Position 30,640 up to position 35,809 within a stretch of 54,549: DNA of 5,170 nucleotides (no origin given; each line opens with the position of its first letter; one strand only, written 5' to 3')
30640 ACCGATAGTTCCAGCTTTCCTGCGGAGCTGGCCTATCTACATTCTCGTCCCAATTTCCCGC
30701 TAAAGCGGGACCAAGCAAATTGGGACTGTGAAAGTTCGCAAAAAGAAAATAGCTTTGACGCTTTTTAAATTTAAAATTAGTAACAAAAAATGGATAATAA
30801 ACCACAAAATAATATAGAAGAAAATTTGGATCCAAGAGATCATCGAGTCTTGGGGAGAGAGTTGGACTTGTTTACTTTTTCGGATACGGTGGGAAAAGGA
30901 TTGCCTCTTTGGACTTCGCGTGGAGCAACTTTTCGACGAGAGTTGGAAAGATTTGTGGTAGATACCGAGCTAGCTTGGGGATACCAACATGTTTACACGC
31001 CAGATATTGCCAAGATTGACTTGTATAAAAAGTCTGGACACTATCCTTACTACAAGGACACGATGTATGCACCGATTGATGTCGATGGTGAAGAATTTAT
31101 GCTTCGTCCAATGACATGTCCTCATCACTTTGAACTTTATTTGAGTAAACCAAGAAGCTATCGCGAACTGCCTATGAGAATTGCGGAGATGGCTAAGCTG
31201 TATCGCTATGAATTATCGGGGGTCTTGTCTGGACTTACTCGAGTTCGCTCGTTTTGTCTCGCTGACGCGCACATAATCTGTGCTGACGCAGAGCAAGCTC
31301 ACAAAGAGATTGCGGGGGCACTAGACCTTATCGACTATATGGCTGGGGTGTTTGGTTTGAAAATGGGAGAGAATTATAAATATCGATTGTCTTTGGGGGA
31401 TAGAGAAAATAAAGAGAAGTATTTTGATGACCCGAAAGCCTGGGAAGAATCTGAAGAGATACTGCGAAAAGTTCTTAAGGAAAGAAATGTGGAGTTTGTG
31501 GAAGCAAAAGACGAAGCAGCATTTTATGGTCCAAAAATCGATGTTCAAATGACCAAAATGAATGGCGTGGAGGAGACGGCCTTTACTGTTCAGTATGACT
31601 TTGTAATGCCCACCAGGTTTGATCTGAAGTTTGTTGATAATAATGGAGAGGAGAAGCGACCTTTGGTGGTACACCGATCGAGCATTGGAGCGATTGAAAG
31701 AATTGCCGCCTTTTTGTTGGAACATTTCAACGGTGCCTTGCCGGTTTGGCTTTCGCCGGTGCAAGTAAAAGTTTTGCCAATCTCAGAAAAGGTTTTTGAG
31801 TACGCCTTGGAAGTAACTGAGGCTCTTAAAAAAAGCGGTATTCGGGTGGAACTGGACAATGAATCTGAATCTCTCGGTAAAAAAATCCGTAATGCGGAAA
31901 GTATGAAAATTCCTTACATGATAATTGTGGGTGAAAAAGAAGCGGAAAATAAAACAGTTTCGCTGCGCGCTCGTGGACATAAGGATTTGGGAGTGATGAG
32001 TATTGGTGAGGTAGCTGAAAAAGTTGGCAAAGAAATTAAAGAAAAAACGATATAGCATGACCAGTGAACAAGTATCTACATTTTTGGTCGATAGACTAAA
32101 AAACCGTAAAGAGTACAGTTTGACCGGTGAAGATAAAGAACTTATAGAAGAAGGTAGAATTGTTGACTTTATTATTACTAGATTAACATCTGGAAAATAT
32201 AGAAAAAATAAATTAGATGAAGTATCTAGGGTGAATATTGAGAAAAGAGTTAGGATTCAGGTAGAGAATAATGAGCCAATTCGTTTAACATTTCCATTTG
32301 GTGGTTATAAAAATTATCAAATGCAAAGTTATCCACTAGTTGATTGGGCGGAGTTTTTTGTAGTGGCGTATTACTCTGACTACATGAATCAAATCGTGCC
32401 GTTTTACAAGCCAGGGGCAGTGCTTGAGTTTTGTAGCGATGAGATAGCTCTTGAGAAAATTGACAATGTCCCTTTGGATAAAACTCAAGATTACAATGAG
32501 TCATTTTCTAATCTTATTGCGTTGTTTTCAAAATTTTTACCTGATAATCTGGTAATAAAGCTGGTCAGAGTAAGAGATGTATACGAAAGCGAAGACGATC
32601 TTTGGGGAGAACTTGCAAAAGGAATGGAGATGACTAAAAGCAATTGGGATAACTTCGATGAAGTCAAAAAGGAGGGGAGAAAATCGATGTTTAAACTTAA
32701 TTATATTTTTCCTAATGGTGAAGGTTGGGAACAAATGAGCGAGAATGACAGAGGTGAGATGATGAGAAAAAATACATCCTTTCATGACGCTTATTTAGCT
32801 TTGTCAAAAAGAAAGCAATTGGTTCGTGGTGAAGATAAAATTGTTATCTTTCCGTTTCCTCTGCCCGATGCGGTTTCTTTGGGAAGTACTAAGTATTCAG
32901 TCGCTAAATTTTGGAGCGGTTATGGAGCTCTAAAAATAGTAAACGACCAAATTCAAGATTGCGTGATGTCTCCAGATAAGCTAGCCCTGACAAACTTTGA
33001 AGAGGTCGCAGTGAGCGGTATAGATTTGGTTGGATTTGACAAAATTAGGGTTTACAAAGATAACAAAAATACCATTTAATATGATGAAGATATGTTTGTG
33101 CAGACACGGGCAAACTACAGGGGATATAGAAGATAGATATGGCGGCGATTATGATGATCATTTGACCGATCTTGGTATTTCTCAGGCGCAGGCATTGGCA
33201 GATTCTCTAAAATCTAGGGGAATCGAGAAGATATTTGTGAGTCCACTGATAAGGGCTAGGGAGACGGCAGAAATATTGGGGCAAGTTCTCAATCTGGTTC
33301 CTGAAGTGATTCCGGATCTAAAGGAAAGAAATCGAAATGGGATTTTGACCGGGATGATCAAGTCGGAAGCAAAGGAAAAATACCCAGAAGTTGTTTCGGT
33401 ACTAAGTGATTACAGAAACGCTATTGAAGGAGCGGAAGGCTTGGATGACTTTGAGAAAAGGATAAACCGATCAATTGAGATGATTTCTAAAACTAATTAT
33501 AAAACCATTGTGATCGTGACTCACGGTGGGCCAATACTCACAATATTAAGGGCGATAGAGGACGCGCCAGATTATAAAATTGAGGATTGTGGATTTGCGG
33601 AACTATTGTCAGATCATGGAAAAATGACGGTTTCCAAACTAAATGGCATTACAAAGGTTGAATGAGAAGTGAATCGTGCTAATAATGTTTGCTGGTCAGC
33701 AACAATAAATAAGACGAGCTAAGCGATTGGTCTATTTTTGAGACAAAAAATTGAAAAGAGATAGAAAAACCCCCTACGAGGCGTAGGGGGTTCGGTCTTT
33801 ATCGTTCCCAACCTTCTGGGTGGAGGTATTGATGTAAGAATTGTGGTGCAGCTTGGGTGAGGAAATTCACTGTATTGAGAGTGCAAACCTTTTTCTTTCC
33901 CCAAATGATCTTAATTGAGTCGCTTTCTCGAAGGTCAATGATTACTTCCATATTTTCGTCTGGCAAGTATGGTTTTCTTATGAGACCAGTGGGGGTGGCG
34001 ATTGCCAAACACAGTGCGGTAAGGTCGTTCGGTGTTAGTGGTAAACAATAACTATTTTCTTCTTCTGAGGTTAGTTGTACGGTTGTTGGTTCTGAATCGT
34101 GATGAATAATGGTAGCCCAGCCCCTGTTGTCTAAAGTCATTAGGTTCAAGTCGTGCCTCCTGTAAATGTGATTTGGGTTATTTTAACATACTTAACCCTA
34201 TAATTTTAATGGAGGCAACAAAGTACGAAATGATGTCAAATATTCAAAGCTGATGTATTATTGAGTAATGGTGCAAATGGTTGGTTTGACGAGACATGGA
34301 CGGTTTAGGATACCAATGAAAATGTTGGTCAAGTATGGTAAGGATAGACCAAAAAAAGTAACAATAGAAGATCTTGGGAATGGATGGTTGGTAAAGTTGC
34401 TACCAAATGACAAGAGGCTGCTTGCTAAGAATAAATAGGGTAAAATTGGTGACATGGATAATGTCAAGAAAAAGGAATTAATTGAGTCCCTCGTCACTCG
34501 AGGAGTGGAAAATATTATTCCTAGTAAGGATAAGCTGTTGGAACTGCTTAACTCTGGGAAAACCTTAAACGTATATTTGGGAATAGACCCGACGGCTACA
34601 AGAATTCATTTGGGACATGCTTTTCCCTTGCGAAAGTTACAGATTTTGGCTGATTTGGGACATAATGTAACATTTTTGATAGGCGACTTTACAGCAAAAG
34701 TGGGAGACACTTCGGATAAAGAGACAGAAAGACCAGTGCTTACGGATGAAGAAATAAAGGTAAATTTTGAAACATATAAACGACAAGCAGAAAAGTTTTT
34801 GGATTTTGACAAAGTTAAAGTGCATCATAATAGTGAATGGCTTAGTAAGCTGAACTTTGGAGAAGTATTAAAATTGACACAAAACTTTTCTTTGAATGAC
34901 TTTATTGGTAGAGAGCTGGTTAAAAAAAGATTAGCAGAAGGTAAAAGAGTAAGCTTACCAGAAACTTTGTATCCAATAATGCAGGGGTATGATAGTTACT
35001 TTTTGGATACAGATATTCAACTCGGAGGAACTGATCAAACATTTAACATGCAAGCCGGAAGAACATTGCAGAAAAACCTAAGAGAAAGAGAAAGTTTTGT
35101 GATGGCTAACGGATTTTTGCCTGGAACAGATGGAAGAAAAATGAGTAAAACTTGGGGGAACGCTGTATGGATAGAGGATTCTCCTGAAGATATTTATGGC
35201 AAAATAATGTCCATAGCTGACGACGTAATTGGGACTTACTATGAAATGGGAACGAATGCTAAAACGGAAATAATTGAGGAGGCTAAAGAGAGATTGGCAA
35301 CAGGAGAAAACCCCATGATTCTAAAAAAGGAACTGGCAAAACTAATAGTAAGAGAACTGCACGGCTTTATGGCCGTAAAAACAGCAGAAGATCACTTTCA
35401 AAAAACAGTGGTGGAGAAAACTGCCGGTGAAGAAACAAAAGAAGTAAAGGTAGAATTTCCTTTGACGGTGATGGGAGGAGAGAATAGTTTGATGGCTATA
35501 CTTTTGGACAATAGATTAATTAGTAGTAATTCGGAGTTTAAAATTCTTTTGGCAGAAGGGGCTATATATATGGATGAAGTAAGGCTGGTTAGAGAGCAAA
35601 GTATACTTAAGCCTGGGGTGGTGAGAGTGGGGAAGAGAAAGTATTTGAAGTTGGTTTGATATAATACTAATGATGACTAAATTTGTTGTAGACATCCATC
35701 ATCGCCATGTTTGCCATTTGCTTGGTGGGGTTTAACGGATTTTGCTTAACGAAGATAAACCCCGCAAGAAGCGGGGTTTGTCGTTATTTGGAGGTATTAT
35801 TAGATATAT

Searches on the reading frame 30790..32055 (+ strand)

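Call 38: search_protein_families(library=ncbifam, proteins=[window:30790-32055:+], max_evalue=0.001)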
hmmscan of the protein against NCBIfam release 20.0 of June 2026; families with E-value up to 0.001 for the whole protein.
window:30790-32055:+ (421 aa): 15 families
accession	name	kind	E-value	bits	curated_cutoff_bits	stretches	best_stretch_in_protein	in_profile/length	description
TIGR00418.1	thrS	equivalog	2.2e-147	492.4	383.65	1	9-415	165-564/565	threonine--tRNA ligase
NF003068.0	PRK03991.1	equivalog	1e-69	235.6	484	1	17-418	198-594/613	threonine--tRNA ligase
TIGR00408.1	proS_fam_I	equivalog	5.9e-26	91.4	437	2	276-418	234-383/475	proline--tRNA ligase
NF011500.0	PRK14938.1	equivalog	3.8e-23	82.1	362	1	315-418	266-371/387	Ser-tRNA(Thr) hydrolase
NF006625.0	PRK09194.1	equivalog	9.2e-23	80.9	558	2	276-412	418-558/559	proline--tRNA ligase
TIGR00442.1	hisS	equivalog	7.2e-22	77.9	286.75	2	302-394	305-395/406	histidine--tRNA ligase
NF008979.1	PRK12325.1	exception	2.6e-20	72.7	550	2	229-411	250-435/437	proline--tRNA ligase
TIGR00409.1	proS_fam_II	equivalog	1.7e-18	66.9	306.7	2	278-412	426-565/568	proline--tRNA ligase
NF003211.1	PRK04173.1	equivalog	8.3e-17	61.2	312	1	100-409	160-451/454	glycine--tRNA ligase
TIGR00389.1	glyS_dimeric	equivalog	2e-16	59.7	243.3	1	316-412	464-561/565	glycine--tRNA ligase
NF009085.0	PRK12420.1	equivalog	3.6e-08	33.2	540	1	324-394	339-408/426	histidine--tRNA ligase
TIGR00443.1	hisZ_biosyn_reg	equivalog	9.5e-07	28.2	271.65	1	46-238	8-185/314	ATP phosphoribosyltransferase regulatory subunit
TIGR00414.1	serS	equivalog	2.5e-05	23.5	301.65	1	11-142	135-266/418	serine--tRNA ligase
TIGR02367.1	PylS_Cterm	equivalog_domain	0.0007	19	178.15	0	54-145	33-121/242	pyrrolysine--tRNA(Pyl) ligase large subunit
NF008941.0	PRK12292.2-4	equivalog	0.00098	18.1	447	0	49-233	24-193/393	ATP phosphoribosyltransferase regulatory subunit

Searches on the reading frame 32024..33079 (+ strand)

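Call 38: search_protein_families(library=ncbifam, proteins=[window:32024-33079:+], max_evalue=0.001)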
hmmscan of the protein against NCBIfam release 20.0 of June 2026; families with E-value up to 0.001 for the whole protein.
window:32024-33079:+ (351 aa): 0 families

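Call 115: search_protein_families(library=pfam, proteins=[window:32024-33079:+], max_evalue=0.01)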
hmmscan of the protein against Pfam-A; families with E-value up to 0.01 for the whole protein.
window:32024-33079:+ (351 aa): 1 family
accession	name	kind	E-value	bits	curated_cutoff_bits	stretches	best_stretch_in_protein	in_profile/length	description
PF05141.17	DIT1_PvcA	-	7.6e-05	22.8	26.4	1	77-193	2-114/273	Pyoverdine/dityrosine biosynthesis protein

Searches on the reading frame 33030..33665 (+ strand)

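Call 38: search_protein_families(library=ncbifam, proteins=[window:33030-33665:+], max_evalue=0.001)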
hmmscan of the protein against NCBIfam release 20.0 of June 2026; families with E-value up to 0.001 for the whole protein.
window:33030-33665:+ (211 aa): 20 families
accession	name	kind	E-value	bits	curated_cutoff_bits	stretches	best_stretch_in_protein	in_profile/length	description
TIGR03162.1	ribazole_cobC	equivalog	9.2e-27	93.6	162.9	1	21-180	1-159/176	alpha-ribazole phosphatase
NF005567.0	PRK07238.1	equivalog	2e-26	93.2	326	1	20-180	179-341/378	bifunctional RNase H/acid phosphatase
NF045917.1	PhserinePhPspA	equivalog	6.6e-20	71.7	350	1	18-175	1-160/211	phosphoserine phosphatase PspA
NF038349.1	dPGM_arch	equivalog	1.8e-19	70.4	225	1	21-176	1-148/194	2,3-diphosphoglycerate-dependent phosphoglycerate mutase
NF011580.0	PRK15004.1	equivalog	6.7e-19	68.7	250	1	19-173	1-156/203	adenosylcobalamin/alpha-ribazole phosphatase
NF002901.0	PRK03482.1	equivalog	1.3e-13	51.1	261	1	18-178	1-163/215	2,3-diphosphoglycerate-dependent phosphoglycerate mutase GpmB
TIGR00249.1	sixA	equivalog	5.9e-11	42.4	74.5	1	19-97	1-78/154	phosphohistidine phosphatase SixA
NF002339.0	PRK01295.1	equivalog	1e-10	41.4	316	1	21-177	5-170/206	2,3-bisphosphoglycerate-dependent phosphoglycerate mutase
TIGR03848.1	MSMEG_4193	subfamily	2.7e-10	40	203.85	1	21-173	2-160/204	MSMEG_4193 family putative phosphomutase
NF010713.0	PRK14115.1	equivalog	3.1e-10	39.8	305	1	18-120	1-107/248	2,3-diphosphoglycerate-dependent phosphoglycerate mutase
NF009994.0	PRK13463.1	equivalog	1.6e-09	37.9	277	1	21-166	5-152/203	phosphoserine phosphatase 1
NF009993.0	PRK13462.1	equivalog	5.4e-09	36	226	1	20-167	7-149/203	acid phosphatase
NF002217.0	PRK01112.1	equivalog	2e-08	33.9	320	1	18-113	1-94/228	2,3-bisphosphoglycerate-dependent phosphoglycerate mutase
TIGR01258.1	pgm_1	subfamily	2.2e-08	33.8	81.7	1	19-120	1-106/245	2,3-bisphosphoglycerate-dependent phosphoglycerate mutase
NF010714.0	PRK14116.1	equivalog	8.4e-08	32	401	1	18-120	1-107/229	2,3-diphosphoglycerate-dependent phosphoglycerate mutase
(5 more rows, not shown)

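Call 115: search_protein_families(library=pfam, proteins=[window:33030-33665:+], max_evalue=0.01)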
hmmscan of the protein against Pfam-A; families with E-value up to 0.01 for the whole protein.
window:33030-33665:+ (211 aa): 1 family
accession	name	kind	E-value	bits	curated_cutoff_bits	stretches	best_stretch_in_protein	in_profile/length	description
PF00300.27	His_Phos_1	-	2.4e-37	128.9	21.7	1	21-203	1-190/194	Histidine phosphatase superfamily (branch 1)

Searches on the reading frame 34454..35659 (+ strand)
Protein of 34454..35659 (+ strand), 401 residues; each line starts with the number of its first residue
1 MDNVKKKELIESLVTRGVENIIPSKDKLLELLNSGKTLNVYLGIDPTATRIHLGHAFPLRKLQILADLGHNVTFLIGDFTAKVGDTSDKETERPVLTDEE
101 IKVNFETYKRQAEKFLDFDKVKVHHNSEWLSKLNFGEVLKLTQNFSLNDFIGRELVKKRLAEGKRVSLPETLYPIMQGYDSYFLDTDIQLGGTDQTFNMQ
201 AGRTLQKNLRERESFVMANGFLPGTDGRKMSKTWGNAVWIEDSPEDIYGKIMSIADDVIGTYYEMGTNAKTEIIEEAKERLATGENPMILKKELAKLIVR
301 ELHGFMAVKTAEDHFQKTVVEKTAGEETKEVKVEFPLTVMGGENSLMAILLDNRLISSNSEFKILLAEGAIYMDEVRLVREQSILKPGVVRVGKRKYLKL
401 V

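Call 38: search_protein_families(library=ncbifam, proteins=[window:34454-35659:+], max_evalue=0.001)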
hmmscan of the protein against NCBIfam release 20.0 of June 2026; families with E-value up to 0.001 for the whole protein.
window:34454-35659:+ (401 aa): 7 families
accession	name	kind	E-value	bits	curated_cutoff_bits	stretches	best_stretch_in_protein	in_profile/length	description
TIGR00234.1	tyrS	equivalog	2.5e-95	320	113.8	1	5-400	2-403/406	tyrosine--tRNA ligase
NF006330.0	PRK08560.1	equivalog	3.4e-25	88.8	220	1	12-252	8-246/342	tyrosine--tRNA ligase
TIGR00233.1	trpS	equivalog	6e-08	32.3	176.75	1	39-320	4-282/328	tryptophan--tRNA ligase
NF008925.0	PRK12285.1-2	equivalog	9.2e-07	28.1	451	1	24-253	49-275/365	tryptophan--tRNA ligase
NF008922.0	PRK12283.1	equivalog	1.1e-05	24.6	572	1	206-257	242-293/400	tryptophan--tRNA ligase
NF009207.0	PRK12556.1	equivalog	6.5e-05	21.9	479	1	197-294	173-278/332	tryptophan--tRNA ligase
TIGR03447.1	mycothiol_MshC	equivalog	0.00078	18.4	485.1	0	187-289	243-347/411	cysteine--1-D-myo-inosityl 2-amino-2-deoxy-alpha-D-glucopyranoside ligase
